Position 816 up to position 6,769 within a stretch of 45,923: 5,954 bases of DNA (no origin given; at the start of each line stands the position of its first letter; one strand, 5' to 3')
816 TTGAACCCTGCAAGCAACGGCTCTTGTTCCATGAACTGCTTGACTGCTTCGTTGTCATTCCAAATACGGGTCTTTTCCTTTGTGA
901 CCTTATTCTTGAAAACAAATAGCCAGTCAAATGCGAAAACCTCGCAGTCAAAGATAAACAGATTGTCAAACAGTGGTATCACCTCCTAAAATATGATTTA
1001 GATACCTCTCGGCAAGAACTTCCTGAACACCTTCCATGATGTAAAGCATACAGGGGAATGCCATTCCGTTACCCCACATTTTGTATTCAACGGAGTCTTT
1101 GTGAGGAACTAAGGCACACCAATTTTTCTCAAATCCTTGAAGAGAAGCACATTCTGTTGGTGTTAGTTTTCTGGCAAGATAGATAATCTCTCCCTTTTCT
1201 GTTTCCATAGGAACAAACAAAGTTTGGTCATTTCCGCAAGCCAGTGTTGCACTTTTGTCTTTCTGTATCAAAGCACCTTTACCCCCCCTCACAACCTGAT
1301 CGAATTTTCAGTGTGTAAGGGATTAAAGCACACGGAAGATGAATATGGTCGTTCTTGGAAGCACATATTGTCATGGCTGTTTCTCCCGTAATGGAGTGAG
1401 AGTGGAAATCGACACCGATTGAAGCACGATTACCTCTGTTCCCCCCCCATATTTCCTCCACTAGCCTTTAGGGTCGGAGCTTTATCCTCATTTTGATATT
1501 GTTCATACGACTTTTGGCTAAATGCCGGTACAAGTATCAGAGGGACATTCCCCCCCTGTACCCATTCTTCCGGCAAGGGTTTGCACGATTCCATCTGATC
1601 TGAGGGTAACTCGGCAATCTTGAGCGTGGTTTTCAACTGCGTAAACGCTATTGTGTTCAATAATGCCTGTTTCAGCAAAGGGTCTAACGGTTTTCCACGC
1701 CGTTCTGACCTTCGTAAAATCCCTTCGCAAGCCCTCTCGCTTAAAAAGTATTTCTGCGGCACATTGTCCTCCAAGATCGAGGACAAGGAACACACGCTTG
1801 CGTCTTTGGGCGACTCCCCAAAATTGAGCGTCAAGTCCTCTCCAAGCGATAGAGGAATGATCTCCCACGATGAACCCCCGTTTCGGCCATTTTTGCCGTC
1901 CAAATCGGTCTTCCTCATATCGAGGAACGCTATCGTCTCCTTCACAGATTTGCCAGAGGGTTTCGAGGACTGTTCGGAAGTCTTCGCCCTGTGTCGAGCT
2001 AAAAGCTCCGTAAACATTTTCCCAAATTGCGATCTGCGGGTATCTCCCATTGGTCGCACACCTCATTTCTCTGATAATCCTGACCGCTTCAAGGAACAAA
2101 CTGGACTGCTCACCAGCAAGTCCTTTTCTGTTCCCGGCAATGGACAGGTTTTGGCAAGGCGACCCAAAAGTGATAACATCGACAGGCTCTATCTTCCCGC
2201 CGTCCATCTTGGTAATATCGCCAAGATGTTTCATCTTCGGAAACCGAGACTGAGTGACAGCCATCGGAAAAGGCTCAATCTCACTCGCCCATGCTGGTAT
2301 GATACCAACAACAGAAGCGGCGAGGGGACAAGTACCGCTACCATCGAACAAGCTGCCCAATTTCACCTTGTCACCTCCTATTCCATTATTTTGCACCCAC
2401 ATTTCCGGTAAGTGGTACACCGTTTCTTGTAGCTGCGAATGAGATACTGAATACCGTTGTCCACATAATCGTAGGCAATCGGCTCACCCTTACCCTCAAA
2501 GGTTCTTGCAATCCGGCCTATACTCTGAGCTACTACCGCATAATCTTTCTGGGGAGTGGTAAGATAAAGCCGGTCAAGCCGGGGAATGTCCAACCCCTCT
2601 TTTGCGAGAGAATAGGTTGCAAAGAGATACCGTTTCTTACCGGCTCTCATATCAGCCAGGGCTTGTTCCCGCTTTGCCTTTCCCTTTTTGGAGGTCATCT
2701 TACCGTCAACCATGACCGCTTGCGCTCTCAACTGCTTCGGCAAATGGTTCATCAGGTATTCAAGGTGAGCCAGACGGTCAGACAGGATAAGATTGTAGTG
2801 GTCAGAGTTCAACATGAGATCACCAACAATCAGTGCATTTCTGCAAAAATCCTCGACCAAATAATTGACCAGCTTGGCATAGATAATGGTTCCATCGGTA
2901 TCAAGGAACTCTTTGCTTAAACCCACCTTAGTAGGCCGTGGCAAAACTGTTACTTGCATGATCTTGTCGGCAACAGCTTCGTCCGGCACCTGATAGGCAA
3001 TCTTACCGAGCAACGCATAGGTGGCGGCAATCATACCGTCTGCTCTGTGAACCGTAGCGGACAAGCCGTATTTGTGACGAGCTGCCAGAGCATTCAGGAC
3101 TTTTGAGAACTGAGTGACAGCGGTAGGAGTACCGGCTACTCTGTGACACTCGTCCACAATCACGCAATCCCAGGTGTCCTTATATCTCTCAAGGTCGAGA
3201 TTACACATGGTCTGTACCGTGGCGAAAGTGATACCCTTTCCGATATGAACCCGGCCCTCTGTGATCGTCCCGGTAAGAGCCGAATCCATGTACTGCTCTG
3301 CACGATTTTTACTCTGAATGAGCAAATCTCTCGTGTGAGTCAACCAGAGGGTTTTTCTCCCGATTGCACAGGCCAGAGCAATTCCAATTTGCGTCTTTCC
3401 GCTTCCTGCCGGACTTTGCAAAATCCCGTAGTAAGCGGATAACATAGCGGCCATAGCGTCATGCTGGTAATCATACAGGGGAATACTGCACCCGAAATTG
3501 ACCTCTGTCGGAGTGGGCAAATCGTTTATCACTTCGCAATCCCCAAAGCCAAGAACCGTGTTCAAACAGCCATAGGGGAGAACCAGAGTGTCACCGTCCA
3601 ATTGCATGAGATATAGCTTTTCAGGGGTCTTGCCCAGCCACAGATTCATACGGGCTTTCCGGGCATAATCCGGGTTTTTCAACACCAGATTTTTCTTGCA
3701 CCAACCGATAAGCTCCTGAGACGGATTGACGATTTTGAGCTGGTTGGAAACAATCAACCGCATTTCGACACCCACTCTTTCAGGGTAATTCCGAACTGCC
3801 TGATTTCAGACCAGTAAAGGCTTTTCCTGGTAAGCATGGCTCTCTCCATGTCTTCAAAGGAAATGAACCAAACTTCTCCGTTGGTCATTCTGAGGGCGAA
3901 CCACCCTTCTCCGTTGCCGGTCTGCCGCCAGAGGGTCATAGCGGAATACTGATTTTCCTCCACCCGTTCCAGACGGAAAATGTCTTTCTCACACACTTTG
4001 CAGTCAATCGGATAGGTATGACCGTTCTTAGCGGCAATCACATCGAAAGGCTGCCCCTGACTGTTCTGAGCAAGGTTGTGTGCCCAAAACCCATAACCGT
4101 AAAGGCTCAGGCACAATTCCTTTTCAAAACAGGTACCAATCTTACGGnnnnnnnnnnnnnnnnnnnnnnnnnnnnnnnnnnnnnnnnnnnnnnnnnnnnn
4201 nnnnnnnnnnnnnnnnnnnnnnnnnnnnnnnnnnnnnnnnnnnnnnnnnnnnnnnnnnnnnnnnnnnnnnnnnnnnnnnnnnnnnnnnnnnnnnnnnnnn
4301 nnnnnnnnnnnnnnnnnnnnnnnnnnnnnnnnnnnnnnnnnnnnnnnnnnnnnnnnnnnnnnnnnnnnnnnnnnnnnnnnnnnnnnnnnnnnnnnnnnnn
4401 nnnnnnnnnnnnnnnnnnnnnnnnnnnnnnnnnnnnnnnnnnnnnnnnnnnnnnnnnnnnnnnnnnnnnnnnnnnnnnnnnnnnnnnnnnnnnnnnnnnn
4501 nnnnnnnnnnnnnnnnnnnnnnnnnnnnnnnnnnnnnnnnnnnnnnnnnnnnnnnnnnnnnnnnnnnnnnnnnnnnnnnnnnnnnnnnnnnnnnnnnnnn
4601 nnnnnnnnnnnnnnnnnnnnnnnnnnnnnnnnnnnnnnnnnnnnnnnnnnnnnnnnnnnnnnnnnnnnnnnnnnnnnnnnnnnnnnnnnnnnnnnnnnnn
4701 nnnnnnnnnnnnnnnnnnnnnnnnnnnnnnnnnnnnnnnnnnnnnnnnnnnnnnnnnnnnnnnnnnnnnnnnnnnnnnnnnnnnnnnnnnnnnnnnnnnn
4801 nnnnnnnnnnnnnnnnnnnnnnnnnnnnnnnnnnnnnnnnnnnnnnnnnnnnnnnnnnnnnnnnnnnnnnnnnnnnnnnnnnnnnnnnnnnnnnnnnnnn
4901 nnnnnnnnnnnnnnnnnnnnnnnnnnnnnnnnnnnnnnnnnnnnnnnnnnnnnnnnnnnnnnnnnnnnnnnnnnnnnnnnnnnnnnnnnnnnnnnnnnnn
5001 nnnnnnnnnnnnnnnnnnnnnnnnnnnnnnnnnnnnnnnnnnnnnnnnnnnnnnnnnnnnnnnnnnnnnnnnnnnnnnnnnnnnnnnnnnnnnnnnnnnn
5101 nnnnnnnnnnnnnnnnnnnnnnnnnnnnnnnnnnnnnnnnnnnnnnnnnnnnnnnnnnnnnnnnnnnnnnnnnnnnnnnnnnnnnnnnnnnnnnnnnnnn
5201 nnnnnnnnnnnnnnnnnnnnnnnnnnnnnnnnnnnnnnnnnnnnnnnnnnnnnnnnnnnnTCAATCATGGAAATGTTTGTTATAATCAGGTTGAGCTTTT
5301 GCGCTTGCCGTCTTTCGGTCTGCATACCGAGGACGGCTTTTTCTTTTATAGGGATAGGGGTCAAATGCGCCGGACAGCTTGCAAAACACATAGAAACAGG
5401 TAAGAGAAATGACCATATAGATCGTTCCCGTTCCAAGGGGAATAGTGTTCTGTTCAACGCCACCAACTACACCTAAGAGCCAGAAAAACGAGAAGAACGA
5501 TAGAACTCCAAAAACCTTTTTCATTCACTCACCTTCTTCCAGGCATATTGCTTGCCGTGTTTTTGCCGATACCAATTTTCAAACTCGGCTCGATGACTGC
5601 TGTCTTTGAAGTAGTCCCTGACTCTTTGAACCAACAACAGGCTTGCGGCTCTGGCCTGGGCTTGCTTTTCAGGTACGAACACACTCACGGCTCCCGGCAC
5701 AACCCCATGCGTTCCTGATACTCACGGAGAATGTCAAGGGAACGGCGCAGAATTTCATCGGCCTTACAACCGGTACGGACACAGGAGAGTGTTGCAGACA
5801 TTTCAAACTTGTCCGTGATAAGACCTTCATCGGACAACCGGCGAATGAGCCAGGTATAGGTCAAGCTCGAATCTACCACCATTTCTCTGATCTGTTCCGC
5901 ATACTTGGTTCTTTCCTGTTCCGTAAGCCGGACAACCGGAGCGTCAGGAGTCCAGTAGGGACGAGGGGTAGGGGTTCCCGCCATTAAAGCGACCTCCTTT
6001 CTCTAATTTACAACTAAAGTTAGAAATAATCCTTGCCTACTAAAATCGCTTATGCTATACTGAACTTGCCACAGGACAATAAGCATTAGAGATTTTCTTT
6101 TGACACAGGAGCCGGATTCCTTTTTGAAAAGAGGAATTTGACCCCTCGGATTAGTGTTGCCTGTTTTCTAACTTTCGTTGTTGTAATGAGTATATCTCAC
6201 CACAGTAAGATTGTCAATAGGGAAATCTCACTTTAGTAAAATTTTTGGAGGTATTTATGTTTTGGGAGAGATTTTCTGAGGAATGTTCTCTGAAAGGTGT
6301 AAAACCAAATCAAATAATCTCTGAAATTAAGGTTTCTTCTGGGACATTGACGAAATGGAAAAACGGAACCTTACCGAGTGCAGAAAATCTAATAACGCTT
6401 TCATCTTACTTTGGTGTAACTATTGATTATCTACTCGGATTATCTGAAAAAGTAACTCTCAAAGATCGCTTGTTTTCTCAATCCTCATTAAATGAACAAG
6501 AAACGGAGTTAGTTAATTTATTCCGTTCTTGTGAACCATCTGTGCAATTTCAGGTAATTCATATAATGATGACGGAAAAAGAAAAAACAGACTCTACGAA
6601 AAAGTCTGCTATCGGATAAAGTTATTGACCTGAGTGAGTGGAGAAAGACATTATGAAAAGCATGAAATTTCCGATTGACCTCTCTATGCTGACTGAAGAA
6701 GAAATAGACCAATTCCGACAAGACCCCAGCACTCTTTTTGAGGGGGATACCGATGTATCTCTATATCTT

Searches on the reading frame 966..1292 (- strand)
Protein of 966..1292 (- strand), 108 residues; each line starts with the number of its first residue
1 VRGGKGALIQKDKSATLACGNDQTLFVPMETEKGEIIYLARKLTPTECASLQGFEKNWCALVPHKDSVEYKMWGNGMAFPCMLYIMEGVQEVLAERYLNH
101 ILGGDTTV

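Call 36: search_protein_families(library=pfam, proteins=[window:966-1292:-], max_evalue=0.01)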
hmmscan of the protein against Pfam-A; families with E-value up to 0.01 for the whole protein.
window:966-1292:- (108 aa): 1 family
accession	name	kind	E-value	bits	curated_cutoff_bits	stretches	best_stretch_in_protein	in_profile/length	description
PF00145.23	DNA_methylase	-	4.9e-07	29.9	22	1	36-88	271-321/324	C-5 cytosine-specific DNA methylase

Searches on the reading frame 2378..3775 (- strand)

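Call 36: search_protein_families(library=pfam, proteins=[window:2378-3775:-], max_evalue=0.01)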
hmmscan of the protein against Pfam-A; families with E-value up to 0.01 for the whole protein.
window:2378-3775:- (465 aa): 5 families
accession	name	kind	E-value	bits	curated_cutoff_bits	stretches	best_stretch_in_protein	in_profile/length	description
PF04851.21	ResIII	-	1.2e-18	68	22.5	1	98-243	2-163/164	Type III restriction enzyme, res subunit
PF00271.37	Helicase_C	-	1.1e-10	42.2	23.5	1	322-424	12-108/110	Helicase conserved C-terminal domain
PF00270.35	DEAD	-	1.6e-10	41.4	26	1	102-243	2-161/167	DEAD/DEAH box helicase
PF09848.15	SLFN-g3_helicase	-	0.0009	19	24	1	123-223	10-101/354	Schlafen group 3, DNA/RNA helicase domain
PF13604.12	AAA_30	-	0.0033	17.6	27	1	101-213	3-100/191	AAA domain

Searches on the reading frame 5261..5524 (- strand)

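Call 55: search_protein_families(library=pfam, proteins=[window:5261-5524:-], max_evalue=1)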
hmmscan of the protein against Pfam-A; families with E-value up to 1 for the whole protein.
window:5261-5524:- (87 aa): 1 family
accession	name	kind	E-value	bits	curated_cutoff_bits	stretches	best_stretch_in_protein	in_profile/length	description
PF15062.11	ARL6IP6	-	0.053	14.1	27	1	26-75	26-75/86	Haemopoietic lineage transmembrane helix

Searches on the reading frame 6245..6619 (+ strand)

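Call 24: search_protein_families(library=phrogs, proteins=[window:6245-6619:+], max_evalue=0.001)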
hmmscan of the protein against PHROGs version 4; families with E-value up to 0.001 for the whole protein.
window:6245-6619:+ (124 aa): 4 families
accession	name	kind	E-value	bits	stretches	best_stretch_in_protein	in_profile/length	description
phrog_8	-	transcription regulation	2.7e-13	51.1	1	3-86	74-150/346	transcriptional regulator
phrog_4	-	transcription regulation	7.5e-07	29.4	1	6-71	137-199/400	transcriptional repressor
phrog_3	-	transcription regulation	4.5e-05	24.4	1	6-73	89-155/430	transcriptional repressor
phrog_4836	-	transcription regulation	0.00053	20.6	1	17-104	87-182/194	CII-like regulator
